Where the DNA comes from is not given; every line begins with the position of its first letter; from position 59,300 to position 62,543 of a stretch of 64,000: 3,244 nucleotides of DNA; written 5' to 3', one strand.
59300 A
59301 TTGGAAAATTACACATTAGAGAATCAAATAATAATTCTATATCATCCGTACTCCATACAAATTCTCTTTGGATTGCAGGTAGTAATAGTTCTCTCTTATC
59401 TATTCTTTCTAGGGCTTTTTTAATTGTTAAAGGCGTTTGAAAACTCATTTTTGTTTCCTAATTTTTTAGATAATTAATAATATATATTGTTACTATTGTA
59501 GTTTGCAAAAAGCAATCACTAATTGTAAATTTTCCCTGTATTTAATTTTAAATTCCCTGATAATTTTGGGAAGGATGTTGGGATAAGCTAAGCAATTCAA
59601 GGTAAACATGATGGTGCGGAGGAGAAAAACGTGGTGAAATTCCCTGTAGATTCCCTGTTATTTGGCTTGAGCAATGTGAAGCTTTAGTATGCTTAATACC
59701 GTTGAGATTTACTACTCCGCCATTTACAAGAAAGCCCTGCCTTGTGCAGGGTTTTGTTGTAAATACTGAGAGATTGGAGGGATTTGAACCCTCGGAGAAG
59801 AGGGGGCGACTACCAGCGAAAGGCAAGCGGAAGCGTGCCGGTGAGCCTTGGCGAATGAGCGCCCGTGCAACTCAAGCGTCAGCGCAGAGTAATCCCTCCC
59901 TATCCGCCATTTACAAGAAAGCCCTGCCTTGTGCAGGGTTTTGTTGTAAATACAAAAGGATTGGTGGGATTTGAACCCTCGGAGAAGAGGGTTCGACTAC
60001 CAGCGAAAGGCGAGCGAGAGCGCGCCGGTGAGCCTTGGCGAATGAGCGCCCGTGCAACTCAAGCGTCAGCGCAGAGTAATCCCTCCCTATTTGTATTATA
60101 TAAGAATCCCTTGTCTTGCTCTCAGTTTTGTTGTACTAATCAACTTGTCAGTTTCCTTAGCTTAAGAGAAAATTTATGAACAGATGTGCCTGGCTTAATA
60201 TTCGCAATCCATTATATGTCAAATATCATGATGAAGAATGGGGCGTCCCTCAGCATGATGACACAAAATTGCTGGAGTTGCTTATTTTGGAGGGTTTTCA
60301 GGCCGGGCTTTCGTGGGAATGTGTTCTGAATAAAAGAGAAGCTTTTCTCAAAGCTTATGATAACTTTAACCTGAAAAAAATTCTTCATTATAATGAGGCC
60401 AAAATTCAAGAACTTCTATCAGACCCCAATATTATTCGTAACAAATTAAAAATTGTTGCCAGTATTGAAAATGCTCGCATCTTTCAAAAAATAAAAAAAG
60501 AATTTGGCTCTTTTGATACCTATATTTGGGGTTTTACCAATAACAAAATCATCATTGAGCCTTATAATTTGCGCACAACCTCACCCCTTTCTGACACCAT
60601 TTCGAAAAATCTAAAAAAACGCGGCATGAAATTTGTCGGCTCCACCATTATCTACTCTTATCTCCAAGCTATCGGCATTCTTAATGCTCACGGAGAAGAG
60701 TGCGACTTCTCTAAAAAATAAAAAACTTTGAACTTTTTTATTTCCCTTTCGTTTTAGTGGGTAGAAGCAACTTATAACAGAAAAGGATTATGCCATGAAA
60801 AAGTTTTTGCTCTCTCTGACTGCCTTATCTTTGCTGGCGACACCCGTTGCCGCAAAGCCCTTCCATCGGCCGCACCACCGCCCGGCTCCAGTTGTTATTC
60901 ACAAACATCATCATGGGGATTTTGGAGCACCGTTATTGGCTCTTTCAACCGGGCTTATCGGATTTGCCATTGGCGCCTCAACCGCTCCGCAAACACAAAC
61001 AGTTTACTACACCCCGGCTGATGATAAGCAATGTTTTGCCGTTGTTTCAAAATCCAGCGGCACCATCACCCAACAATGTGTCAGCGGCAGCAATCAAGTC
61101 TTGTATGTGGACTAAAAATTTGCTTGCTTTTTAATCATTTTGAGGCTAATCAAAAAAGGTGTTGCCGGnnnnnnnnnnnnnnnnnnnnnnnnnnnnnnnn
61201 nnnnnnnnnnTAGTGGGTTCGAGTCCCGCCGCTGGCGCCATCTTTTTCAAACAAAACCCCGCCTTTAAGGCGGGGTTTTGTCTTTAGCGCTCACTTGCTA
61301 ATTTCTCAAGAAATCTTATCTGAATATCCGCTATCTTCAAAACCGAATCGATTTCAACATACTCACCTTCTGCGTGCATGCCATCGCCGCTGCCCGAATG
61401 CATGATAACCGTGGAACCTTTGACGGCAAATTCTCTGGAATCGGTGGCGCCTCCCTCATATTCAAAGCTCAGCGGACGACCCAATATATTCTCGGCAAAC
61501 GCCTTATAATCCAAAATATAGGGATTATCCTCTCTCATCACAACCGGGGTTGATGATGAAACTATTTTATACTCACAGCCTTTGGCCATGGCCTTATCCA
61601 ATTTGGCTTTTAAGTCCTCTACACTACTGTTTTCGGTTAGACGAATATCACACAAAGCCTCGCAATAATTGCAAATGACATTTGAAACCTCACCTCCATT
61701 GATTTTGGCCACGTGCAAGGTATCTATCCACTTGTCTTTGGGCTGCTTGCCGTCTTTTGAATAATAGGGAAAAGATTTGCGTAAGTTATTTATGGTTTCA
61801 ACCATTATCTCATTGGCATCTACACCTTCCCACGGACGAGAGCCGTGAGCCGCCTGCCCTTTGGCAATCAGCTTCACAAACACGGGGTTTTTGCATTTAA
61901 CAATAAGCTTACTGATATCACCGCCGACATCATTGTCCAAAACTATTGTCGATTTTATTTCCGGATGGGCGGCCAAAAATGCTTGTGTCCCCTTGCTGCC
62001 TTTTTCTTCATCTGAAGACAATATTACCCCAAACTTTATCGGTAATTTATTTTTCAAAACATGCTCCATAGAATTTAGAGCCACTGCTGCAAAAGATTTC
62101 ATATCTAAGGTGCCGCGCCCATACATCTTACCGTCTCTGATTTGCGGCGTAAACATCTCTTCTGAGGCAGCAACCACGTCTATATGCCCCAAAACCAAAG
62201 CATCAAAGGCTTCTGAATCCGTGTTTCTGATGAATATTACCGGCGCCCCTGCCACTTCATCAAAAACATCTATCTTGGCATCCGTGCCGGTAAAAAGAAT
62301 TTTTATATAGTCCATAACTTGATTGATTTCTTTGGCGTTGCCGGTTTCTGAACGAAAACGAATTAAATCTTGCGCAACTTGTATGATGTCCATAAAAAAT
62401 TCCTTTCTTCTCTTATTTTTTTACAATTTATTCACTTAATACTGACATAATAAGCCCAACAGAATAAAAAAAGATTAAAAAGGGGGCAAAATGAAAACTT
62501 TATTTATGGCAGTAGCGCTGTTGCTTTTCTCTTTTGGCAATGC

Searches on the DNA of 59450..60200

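Call 94: search_rna_families(source=window, start=59450, end=60200, threshold=evalue, max_evalue=1)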
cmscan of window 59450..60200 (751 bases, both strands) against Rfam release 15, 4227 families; matches with E-value up to 1: 4.
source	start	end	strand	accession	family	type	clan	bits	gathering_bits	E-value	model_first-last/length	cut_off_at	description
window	59761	59909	+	RF00391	RtT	Cis-reg;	-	25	45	0.018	1-130/130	no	RtT RNA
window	59686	59755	+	RF01393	isrJ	Gene; sRNA;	-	24.1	37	0.043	1-75/75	no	isrJ Hfq binding RNA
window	59970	59997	-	RF04267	mir-362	Gene; miRNA;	-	18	80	0.49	1-65/65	no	mir-362 microRNA precursor family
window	59777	59793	+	RF04351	Plastid-psbl-rps4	Cis-reg;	-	17.9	68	0.68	9-25/53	no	Plastid-psbl-rps4 3UTR RNA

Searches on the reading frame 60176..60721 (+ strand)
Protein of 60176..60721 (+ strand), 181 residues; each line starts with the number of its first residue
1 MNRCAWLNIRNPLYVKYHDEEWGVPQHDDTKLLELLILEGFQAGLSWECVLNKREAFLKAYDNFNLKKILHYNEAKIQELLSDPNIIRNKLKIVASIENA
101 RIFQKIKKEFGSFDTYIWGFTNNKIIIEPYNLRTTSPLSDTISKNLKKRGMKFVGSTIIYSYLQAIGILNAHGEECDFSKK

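Call 3: search_protein_families(library=pfam, proteins=[window:60176-60721:+], max_evalue=0.01)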
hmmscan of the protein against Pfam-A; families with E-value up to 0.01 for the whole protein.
window:60176-60721:+ (181 aa): 1 family
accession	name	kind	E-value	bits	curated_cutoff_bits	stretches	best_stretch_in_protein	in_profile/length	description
PF03352.18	Adenine_glyco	-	8.1e-71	238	25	1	9-178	4-175/177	Methyladenine glycosylase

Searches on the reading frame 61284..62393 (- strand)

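Call 3: search_protein_families(library=pfam, proteins=[window:61284-62393:-], max_evalue=0.01)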
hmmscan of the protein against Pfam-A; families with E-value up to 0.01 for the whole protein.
window:61284-62393:- (369 aa): 2 families
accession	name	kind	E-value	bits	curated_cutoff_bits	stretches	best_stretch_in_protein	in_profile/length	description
PF01546.33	Peptidase_M20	-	3e-25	89.8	24.6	1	67-363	2-205/206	Peptidase family M20/M25/M40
PF07687.19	M20_dimer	-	5e-15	55.8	21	1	172-271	8-101/107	Peptidase dimerisation domain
